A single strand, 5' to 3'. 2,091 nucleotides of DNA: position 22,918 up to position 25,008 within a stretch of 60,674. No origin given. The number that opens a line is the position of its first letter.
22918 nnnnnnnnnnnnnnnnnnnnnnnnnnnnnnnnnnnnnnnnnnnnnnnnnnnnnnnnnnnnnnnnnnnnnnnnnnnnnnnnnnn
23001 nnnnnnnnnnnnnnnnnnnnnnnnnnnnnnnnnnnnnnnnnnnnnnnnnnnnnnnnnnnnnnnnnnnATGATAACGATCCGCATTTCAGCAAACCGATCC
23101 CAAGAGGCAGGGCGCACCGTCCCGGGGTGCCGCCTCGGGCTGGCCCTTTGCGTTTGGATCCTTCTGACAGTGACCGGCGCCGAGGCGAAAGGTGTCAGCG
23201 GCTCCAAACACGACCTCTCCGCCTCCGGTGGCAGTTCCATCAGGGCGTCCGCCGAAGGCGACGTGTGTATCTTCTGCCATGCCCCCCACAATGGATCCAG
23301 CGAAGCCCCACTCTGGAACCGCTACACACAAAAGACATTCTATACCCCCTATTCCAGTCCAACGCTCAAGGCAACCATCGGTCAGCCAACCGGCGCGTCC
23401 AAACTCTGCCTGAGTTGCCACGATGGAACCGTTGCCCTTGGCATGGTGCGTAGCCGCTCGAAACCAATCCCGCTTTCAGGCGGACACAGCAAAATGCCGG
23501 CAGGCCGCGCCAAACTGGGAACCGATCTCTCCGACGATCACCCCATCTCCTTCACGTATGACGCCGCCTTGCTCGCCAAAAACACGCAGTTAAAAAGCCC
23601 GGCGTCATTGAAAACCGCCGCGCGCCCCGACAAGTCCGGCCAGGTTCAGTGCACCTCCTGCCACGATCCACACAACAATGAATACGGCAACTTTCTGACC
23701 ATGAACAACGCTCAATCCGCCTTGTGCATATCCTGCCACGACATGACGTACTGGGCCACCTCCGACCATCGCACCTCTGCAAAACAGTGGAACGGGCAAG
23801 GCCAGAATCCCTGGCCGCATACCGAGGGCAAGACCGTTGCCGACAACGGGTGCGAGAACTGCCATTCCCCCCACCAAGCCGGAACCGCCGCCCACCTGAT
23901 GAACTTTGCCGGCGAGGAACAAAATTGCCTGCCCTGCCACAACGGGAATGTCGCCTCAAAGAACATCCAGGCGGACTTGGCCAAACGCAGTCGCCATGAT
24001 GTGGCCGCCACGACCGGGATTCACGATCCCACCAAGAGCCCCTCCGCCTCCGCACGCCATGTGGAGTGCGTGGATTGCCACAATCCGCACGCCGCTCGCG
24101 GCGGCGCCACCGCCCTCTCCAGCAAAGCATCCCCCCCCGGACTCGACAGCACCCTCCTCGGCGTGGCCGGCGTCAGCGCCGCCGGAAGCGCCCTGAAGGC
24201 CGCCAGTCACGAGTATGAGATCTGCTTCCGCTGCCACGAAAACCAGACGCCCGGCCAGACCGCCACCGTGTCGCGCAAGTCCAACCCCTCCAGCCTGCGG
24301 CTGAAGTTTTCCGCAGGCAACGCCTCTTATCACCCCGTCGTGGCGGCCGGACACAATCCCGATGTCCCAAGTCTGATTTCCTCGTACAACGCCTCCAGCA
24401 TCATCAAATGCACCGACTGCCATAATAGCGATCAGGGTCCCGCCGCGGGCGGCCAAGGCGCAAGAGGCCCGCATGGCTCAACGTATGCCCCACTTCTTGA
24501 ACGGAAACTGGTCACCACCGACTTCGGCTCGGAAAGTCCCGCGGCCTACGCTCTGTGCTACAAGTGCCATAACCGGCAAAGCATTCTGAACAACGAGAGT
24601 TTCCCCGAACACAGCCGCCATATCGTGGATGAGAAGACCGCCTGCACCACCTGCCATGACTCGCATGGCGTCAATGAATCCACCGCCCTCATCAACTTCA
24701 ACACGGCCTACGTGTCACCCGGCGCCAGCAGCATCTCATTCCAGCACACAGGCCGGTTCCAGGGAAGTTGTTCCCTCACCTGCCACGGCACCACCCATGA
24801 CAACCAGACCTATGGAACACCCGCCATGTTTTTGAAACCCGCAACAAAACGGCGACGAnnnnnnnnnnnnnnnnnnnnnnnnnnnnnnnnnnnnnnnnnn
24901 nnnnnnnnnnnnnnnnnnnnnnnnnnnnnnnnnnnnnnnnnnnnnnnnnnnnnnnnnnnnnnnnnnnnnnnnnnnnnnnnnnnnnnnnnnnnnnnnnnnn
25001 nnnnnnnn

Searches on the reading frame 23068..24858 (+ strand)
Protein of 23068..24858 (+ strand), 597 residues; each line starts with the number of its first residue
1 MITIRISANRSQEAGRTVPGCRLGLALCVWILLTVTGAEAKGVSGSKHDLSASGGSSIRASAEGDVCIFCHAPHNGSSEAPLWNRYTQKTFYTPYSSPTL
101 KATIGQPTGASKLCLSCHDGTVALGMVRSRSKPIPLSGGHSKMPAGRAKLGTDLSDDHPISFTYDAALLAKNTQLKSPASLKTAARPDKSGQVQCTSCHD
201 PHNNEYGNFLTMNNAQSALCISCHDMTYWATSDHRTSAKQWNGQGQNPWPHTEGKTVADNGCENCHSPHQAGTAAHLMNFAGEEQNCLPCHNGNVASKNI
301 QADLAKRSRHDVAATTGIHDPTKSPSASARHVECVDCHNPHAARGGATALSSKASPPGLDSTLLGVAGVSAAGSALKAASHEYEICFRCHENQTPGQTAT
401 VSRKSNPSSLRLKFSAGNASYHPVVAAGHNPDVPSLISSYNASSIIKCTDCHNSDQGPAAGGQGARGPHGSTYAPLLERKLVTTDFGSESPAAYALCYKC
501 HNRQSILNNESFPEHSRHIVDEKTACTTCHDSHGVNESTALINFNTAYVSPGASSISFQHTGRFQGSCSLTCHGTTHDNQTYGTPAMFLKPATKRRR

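Call 6: search_protein_families(library=pfam, proteins=[window:23068-24858:+], max_evalue=0.01)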
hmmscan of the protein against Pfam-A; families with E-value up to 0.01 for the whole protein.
window:23068-24858:+ (597 aa): 7 families
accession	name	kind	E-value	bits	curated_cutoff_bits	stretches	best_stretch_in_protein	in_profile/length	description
PF09699.15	Paired_CXXCH_1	-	1.1e-28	99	20.6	3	194-225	8-37/41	Doubled CXXCH motif (Paired_CXXCH_1)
PF14522.11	Cytochrome_C7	-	1.6e-12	47.5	24.8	2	444-531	12-67/67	Cytochrome c7 and related cytochrome c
PF22113.1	Mtrc-MtrF_II-IV_dom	-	2.1e-11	44.1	30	2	256-398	3-134/176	Outer membrane cytochrome MtrC/MtrF-like, domains II/IV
PF14537.11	Cytochrom_c3_2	-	2.8e-09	37.7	25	1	191-292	5-79/79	Cytochrome c3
PF24734.1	DUF7685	-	0.00059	20.1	27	0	262-297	2-38/43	Domain of unknown function (DUF7685)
PF03264.19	Cytochrom_NNT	-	0.0017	18.6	24.1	0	215-272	34-78/174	NapC/NirT cytochrome c family, N-terminal region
PF22678.1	Cytochrom_c_NrfB-like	-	0.0047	17.8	27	0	484-539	29-74/89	Cytochrome c-type protein NrfB-like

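Call 19: search_protein_families(library=ncbifam, proteins=[window:23068-24858:+], max_evalue=0.001)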
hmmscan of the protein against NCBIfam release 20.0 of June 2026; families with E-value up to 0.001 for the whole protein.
window:23068-24858:+ (597 aa): 4 families
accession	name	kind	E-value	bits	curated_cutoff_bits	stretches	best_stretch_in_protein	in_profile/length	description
TIGR01905.1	paired_CXXCH_1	subfamily_domain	1.2e-21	76.3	25.2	2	193-225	7-37/41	doubled CXXCH domain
TIGR03508.1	decahem_SO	subfamily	7.5e-13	48.5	192.2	1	61-303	31-231/258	DmsE family decaheme c-type cytochrome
TIGR03153.1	cytochr_NrfH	equivalog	1.1e-07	32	134.2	0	175-225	85-134/138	cytochrome c nitrite reductase small subunit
NF045722.1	c3_cytochr_TmcA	equivalog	0.00051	19.9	114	0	185-227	50-90/125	acidic tetraheme cytochrome c3 TmcA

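Call 80: search_solved_structures(query=window:23068-24858:+, max_evalue=0.001)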
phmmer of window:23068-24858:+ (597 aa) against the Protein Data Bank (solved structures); distinct sequences matched with E-value up to 0.001: 3.
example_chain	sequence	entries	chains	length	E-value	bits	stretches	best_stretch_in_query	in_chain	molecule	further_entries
7tfs_A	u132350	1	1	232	2.2e-30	109.2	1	22-225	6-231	Cytochrome c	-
9yuq_N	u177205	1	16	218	6.3e-25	91.2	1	33-225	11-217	Putative multiheme cytochrome c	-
7on8_A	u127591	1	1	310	3.8e-06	29.1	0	186-230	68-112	SAKe6AR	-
